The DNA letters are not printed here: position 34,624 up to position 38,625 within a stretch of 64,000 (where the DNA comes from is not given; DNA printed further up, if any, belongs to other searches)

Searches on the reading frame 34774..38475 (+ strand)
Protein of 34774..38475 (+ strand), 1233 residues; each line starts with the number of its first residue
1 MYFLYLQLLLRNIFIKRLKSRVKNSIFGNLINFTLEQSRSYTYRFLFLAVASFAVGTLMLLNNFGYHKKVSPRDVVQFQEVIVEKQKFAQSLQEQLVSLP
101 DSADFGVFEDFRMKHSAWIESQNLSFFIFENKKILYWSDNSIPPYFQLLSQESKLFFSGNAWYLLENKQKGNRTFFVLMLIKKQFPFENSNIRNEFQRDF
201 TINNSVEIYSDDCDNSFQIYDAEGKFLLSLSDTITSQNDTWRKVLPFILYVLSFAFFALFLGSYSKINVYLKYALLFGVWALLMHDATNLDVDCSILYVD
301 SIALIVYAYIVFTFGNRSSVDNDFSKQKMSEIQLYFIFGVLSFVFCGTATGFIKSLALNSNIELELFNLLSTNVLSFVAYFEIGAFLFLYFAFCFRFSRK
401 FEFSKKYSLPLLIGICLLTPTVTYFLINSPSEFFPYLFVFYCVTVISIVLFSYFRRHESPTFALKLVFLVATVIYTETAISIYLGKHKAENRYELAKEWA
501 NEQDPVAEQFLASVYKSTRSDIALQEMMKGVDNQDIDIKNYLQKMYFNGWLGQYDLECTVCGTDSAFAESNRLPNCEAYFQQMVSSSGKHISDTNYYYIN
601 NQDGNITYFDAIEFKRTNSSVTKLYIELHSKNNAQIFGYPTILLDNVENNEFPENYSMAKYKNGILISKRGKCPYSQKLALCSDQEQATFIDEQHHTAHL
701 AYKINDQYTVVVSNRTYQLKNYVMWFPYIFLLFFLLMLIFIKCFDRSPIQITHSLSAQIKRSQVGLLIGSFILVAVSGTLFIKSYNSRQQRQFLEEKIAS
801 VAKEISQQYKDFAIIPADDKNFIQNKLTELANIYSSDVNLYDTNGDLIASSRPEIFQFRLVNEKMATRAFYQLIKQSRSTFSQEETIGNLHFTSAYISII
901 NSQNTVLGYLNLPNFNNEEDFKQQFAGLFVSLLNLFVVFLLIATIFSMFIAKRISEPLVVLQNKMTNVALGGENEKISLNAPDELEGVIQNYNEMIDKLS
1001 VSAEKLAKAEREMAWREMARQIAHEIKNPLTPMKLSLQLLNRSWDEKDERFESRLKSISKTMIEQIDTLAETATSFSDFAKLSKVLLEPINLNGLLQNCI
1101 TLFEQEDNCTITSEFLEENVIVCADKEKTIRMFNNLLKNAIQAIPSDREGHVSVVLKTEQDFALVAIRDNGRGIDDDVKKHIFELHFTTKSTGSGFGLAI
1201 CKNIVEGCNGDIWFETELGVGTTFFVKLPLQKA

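Call 41: search_protein_families(library=pfam, proteins=[window:34774-38475:+], max_evalue=0.00001)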
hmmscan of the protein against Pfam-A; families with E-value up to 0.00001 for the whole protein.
window:34774-38475:+ (1233 aa): 2 families
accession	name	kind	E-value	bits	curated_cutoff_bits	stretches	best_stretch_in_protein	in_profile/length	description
PF02518.31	HATPase_c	-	1.4e-24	87.1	26.4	1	1125-1231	2-110/111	Histidine kinase-, DNA gyrase B-, and HSP90-like ATPase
PF00512.31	HisKA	-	1.5e-08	35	26.9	1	1015-1080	2-61/66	His Kinase A (phospho-acceptor) domain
